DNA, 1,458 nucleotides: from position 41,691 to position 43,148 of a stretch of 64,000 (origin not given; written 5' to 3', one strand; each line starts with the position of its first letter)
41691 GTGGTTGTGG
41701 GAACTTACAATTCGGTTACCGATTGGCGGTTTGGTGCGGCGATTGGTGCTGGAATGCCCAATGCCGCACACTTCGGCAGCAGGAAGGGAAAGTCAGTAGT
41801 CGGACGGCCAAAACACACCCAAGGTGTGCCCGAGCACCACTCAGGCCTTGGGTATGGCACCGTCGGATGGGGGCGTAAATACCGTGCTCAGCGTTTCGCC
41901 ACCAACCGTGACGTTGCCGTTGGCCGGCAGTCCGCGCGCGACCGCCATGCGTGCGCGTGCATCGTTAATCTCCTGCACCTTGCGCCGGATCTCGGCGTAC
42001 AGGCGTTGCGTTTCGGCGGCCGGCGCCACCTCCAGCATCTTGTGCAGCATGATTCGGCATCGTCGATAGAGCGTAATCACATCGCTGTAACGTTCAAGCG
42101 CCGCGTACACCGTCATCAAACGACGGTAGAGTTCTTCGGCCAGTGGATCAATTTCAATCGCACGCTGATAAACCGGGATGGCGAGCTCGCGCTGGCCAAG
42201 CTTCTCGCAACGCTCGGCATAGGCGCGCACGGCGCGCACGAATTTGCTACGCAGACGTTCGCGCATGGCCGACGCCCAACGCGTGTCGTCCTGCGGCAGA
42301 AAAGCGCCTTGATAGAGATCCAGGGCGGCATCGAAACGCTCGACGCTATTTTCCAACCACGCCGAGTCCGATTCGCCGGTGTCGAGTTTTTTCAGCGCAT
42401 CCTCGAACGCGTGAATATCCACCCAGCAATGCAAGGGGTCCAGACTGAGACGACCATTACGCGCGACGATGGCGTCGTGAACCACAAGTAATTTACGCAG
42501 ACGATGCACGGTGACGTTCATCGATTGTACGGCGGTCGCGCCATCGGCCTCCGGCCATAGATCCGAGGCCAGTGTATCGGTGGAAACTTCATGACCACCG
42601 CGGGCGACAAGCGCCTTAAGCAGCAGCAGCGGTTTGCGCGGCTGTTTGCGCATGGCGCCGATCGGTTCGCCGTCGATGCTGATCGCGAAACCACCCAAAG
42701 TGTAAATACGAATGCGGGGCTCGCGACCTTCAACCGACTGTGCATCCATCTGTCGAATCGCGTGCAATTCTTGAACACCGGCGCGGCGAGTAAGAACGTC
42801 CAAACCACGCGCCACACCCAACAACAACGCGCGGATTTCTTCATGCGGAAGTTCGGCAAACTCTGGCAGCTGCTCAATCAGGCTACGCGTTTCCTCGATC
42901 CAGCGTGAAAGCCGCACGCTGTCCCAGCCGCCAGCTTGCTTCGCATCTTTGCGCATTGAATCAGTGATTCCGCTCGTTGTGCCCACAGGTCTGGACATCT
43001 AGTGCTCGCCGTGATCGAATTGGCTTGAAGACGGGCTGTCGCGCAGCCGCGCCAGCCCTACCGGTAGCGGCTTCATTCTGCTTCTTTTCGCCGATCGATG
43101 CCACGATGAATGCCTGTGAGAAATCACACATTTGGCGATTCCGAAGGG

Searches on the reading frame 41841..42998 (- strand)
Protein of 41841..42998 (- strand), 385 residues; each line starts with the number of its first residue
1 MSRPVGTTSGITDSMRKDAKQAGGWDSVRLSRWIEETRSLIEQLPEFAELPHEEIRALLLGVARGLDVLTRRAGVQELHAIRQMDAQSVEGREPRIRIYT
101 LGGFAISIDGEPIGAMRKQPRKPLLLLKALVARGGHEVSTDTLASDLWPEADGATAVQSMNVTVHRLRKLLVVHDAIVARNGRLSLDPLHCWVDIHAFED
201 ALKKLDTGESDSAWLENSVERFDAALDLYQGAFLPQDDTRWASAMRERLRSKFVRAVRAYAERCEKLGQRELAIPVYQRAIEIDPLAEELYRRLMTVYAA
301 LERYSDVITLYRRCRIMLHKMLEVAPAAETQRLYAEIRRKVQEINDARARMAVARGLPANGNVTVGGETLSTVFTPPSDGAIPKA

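Call 5: search_protein_families(library=pfam, proteins=[window:41841-42998:-], max_evalue=0.01)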
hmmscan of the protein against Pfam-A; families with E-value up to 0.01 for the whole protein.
window:41841-42998:- (385 aa): 8 families
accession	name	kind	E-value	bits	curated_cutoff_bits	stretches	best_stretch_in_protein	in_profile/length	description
PF03704.23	BTAD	-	5e-25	89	22.1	1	193-338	1-146/146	Bacterial transcriptional activator domain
PF13428.12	TPR_14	-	3.3e-06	27.7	23.5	1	255-295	2-42/44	Tetratricopeptide repeat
PF00486.34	Trans_reg_C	-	4.2e-05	24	26.2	1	123-171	10-57/77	Transcriptional regulatory protein, C terminal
PF00515.34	TPR_1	-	0.00013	22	27.8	0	265-285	12-32/34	Tetratricopeptide repeat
PF13414.12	TPR_11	-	0.0015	18.7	26.8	1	266-294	6-34/42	TPR repeat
PF07719.23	TPR_2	-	0.0026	18.2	27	0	259-285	6-32/34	Tetratricopeptide repeat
PF13176.12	TPR_7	-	0.003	18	27.9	0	264-284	9-29/36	Tetratricopeptide repeat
PF13181.12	TPR_8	-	0.0077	16.8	25.7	0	265-285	12-32/34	Tetratricopeptide repeat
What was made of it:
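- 41841..42998 (-): SARP-like regulator. It has a helical N-terminal extension (about aa 16-82), an OmpR-type winged helix (about aa 95-190) and a BTAD domain (aa 193-338). The public gene call starts at the ATG at 42956 (371 aa). Pfam BTAD E=5e-25 and Trans_reg_C at 24 bits, just under the 26.2-bit cut-off (call 5).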

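Call 8: search_protein_families(library=ncbifam, proteins=[window:41841-42998:-], max_evalue=0.1)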
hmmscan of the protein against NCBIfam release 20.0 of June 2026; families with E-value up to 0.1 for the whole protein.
window:41841-42998:- (385 aa): 8 families
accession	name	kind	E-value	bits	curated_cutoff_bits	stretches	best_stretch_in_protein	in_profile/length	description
NF053617.1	SARPRegAfsRStmc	equivalog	6.8e-10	37.5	1430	1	84-350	17-278/986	SARP-family global regulator AfsR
NF041231.1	BagI_FevR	exception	8.6e-06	25.3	500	1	126-337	18-232/315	AfsR/SARP family transcriptional regulator BagI/FevR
NF005568.0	PRK07239.1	equivalog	0.00018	20.5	273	1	103-188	294-375/381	uroporphyrinogen-III synthase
NF040561.1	PrimPol_Msp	equivalog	0.0033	16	200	1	259-350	30-117/515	CRISPR-associated primase-polymerase type A1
NF012023.0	PRK15479.1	equivalog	0.017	14.7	337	1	119-176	150-205/224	transcriptional regulator TctD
NF040959.1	MamA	equivalog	0.036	13.5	200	1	264-313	149-198/204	magnetosome protein MamA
NF041006.2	cell_div_CdvC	equivalog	0.039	12.8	650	1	259-330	16-83/370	cell division protein CdvC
NF002140.0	PRK00977.1-4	equivalog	0.067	13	71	0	297-320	33-56/81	exodeoxyribonuclease VII small subunit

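Call 11: find_homologous_proteins(query=window:41841-42998:-)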
Query window:41841-42998:- (385 aa): 667 proteins with E <= 0.001 among 8000 candidates; the best 120 are listed.
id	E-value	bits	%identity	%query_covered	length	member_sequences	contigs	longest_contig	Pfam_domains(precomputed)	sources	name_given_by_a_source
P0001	6.9e-241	817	100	96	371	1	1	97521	PF03704.24,PF13428.13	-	-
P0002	2.9e-157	542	89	71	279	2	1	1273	PF03704.24,PF00515.35,PF13428.13,PF07719.24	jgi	jgi:DNA-binding SARP family transcriptional activator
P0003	1.4e-135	470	63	92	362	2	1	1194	PF03704.24,PF13428.13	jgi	jgi:DNA-binding SARP family transcriptional activator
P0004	5.1e-99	350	55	84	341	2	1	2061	PF03704.24,PF13414.13,PF13428.13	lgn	-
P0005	3.8e-98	347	55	83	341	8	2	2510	PF03704.24,PF13414.13,PF13428.13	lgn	-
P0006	6.1e-98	346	55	84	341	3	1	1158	PF03704.24,PF13414.13,PF13428.13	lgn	-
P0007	9.5e-97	342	56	84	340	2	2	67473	PF03704.24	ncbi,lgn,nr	ncbi:MAG: hypothetical protein NFCOHLIN_00231 [Gammaproteobacteria bacterium]|nr:hypothetical protei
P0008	4.0e-94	334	53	87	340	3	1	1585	PF03704.24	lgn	-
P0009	2.9e-90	321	58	68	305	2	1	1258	PF03704.24,PF13181.13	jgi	jgi:DNA-binding SARP family transcriptional activator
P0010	4.7e-83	297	45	88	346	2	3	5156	PF03704.24,PF00486.35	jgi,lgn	jgi:DNA-binding SARP family transcriptional activator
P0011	1.0e-79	286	44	83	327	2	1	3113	PF03704.24,PF00486.35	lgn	-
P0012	7.8e-64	234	44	81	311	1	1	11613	PF03704.24,PF00486.35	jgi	jgi:DNA-binding SARP family transcriptional activator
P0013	7.3e-56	208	44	67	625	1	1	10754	PF03704.24,PF00211.26,PF00072.31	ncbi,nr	ncbi:MAG: hypothetical protein C5B46_03925 [Proteobacteria bacterium]|nr:MAG: hypothetical protein C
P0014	1.8e-54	203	45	64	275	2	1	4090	PF03704.24,PF07719.24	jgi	jgi:DNA-binding SARP family transcriptional activator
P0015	2.0e-53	200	41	63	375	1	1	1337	PF03704.24,PF00515.35,PF07719.24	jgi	jgi:DNA-binding SARP family transcriptional activator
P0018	6.2e-53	198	45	63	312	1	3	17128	PF03704.24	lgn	-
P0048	5.5e-51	192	42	66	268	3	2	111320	PF03704.24,PF00515.35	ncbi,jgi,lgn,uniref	ncbi:BTAD domain-containing putative transcriptional regulator [Sulfuricaulis sp.]|jgi:DNA-binding S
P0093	7.6e-49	185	40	70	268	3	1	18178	PF03704.24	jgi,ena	-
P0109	1.5e-48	184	44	65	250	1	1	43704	PF03704.24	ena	-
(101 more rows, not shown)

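Call 13: find_encoding_contigs(protein=P0007, flank=10000, max_places=3)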
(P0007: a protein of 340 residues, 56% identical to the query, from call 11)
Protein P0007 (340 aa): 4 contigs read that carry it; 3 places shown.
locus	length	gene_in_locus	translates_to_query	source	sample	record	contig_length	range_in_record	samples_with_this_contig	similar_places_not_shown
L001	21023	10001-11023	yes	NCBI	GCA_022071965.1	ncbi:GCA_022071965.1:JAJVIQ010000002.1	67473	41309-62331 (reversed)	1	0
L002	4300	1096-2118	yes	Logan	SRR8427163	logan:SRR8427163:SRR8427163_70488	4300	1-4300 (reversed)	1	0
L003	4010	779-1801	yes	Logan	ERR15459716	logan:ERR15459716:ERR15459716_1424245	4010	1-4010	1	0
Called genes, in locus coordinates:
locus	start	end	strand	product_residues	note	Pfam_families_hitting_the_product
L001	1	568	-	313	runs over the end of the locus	PF12146:Hydrolase_4, PF12697:Abhydrolase_6 (weak)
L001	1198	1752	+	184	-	-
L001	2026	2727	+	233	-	PF13505:OMP_b-brl (weak)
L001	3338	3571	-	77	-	-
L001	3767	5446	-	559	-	PF00691:OmpA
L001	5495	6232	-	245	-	PF04012:PspA_IM30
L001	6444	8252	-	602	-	PF00004:AAA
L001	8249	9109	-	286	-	-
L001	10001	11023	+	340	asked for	PF03704:BTAD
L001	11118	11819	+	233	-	-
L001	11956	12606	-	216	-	PF04862:DUF642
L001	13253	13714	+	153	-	PF08859:DGC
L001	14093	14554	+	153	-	PF08859:DGC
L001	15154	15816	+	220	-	PF04862:DUF642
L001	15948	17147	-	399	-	PF13091:PLDc_2, PF00614:PLDc (faint), PF13091:PLDc_2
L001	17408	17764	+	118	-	-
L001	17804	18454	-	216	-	PF01442:Apolipoprotein (weak)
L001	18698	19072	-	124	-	-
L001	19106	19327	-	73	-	PF13490:zf-HC2 (weak)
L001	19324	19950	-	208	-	PF04542:Sigma70_r2, PF08281:Sigma70_r4_2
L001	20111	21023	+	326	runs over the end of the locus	PF00199:Catalase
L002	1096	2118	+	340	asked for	PF03704:BTAD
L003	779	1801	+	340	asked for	PF03704:BTAD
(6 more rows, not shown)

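Call 14: find_encoding_contigs(protein=P0012, flank=10000, max_places=3)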
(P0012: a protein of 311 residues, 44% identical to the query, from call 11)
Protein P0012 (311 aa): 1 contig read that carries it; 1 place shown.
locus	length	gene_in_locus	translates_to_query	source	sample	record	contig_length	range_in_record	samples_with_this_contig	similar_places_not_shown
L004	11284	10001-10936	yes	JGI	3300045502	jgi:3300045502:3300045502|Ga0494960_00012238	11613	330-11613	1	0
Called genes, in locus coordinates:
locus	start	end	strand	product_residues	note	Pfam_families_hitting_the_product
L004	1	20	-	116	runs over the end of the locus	?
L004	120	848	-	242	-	PF03330:DPBB_1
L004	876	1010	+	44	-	-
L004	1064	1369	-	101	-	PF06844:DUF1244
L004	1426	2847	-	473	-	PF00072:Response_reg, PF18024:HTH_50 (faint), PF00158:Sigma54_activat, PF14532:Sigma54_activ_2, PF07724:AAA_2 (weak), PF07728:AAA_5, PF25601:AAA_lid_14, PF02954:HTH_8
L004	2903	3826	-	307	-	-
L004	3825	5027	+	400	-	PF05226:CHASE2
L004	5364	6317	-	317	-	PF00149:Metallophos, PF12850:Metallophos_2 (weak)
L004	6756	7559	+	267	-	PF00809:Pterin_bind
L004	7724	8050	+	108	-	-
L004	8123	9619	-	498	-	PF00171:Aldedh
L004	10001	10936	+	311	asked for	PF00486:Trans_reg_C, PF03704:BTAD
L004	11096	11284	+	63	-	?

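Call 15: find_encoding_contigs(protein=P0010, flank=10000, max_places=3)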
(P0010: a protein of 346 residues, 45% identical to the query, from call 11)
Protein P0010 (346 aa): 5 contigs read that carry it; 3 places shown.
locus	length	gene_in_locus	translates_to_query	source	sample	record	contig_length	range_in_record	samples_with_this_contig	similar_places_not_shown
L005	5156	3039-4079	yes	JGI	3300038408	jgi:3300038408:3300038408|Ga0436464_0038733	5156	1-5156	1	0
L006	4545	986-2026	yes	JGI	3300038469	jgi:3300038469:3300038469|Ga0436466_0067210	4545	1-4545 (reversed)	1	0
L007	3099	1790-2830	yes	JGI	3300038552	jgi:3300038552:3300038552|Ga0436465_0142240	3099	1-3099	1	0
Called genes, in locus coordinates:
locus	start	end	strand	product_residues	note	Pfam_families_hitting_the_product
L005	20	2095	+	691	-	PF00912:Transgly, PF00905:Transpeptidase, PF06832:BiPBP_C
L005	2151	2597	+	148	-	PF00583:Acetyltransf_1, PF13508:Acetyltransf_7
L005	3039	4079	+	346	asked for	PF00486:Trans_reg_C (faint), PF03704:BTAD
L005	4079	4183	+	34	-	-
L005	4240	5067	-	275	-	PF01522:Polysacc_deac_1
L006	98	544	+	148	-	PF00583:Acetyltransf_1, PF13508:Acetyltransf_7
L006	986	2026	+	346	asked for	PF00486:Trans_reg_C (faint), PF03704:BTAD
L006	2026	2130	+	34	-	-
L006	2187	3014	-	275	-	PF01522:Polysacc_deac_1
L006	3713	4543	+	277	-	?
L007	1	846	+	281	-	?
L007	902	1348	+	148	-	PF00583:Acetyltransf_1, PF13508:Acetyltransf_7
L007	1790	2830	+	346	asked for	PF00486:Trans_reg_C (faint), PF03704:BTAD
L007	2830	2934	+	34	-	-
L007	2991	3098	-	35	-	?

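Call 19: search_protein_families(library=ncbifam, proteins=[L001:11118-11819:+, L001:11956-12606:-, L001:15154-15816:+, L001:13253-13714:+, L001:14093-14554:+, L004:11096-11284:+], max_evalue=0.1)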
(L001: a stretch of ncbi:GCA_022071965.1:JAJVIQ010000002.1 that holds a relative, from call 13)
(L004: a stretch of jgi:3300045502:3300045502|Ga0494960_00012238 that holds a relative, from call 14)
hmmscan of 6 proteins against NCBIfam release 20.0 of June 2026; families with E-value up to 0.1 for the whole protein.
L001:11118-11819:+ (233 aa): 4 families
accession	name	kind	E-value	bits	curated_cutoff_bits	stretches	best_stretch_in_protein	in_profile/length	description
TIGR03370.1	VPLPA-CTERM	domain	1.8e-07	31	25.35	1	208-231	1-24/25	VPLPA-CTERM sorting domain-containing protein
NF038125.1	PEP_CTERM_THxN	subfamily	0.0076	15.9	85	1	201-231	215-246/246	THxN family PEP-CTERM protein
NF046088.1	anchor_EppA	equivalog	0.009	16.4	90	1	199-231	24-56/58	EPS-associated small membrane protein EppA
NF033554.9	floc_PepA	equivalog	0.074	12.8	80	0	136-232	185-261/261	flocculation-associated PEP-CTERM protein PepA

L001:11956-12606:- (216 aa): 6 families
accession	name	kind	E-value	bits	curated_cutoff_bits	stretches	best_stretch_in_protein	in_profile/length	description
TIGR04362.1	choice_anch_C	subfamily_domain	1.7e-42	145.3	120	1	24-186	1-157/157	choice-of-anchor C family protein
NF038120.1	PEP_CTERM_QFxxD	subfamily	3.1e-05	24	80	1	127-212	133-214/215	NF038120 family PEP-CTERM protein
TIGR03370.1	VPLPA-CTERM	domain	0.0001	22.2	25.35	1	189-212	1-24/25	VPLPA-CTERM sorting domain-containing protein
NF033554.9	floc_PepA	equivalog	0.0037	17.1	80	1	51-212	133-260/261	flocculation-associated PEP-CTERM protein PepA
NF038125.1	PEP_CTERM_THxN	subfamily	0.0051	16.4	85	1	187-212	218-246/246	THxN family PEP-CTERM protein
NF038129.1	PEP_NF038129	equivalog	0.065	13.1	65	0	83-212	86-194/194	NF038129 family PEP-CTERM protein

L001:15154-15816:+ (220 aa): 9 families
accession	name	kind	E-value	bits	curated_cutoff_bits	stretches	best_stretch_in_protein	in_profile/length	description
TIGR04362.1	choice_anch_C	subfamily_domain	3.7e-47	160.5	120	1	27-192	1-157/157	choice-of-anchor C family protein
NF033554.9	floc_PepA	equivalog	1.8e-07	31.3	80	1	193-218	235-260/261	flocculation-associated PEP-CTERM protein PepA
TIGR03370.1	VPLPA-CTERM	domain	1.9e-07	30.9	25.35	1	195-218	1-24/25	VPLPA-CTERM sorting domain-containing protein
NF041538.1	PEP_EDSA_1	subfamily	1.4e-05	25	100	1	189-217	277-306/307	EDSAP-1 family PEP-CTERM protein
NF038120.1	PEP_CTERM_QFxxD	subfamily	1.7e-05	24.8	80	1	141-217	138-215/215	NF038120 family PEP-CTERM protein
NF038125.1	PEP_CTERM_THxN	subfamily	0.00046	19.8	85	1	192-217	222-245/246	THxN family PEP-CTERM protein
NF041927.1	Xrt_dep_XDP1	equivalog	0.017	15.1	125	1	193-217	217-241/242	exosortase-dependent surface protein XDP1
TIGR02595.1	PEP_CTERM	domain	0.032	15.1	16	0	195-217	1-22/24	PEP-CTERM sorting domain-containing protein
NF038124.1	PEP_CTERM_TLD_A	exception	0.058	13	100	1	186-217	202-233/235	PEP_CTERM-anchored TLD domain-containing protein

L001:13253-13714:+ (153 aa): 2 families
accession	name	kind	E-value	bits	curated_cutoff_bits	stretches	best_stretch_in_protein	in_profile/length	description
NF004876.0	PRK06234.1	subfamily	0.0026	16.8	666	1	10-89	56-136/400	methionine gamma-lyase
TIGR02189.1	GlrX-like_plant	paralog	0.027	14.4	93.8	0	66-94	16-45/99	glutaredoxin-like family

L001:14093-14554:+ (153 aa): 2 families
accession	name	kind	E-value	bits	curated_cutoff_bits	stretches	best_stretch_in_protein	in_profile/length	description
NF004876.0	PRK06234.1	subfamily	0.0026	16.9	666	1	10-89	56-136/400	methionine gamma-lyase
TIGR02189.1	GlrX-like_plant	paralog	0.025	14.5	93.8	0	66-94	16-45/99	glutaredoxin-like family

L004:11096-11284:+ (63 aa): 1 family
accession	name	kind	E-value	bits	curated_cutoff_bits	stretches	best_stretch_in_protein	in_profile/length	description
TIGR00056.1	TIGR00056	subfamily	0.018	14.7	212.2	1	6-46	93-133/260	MlaE family lipid ABC transporter permease subunit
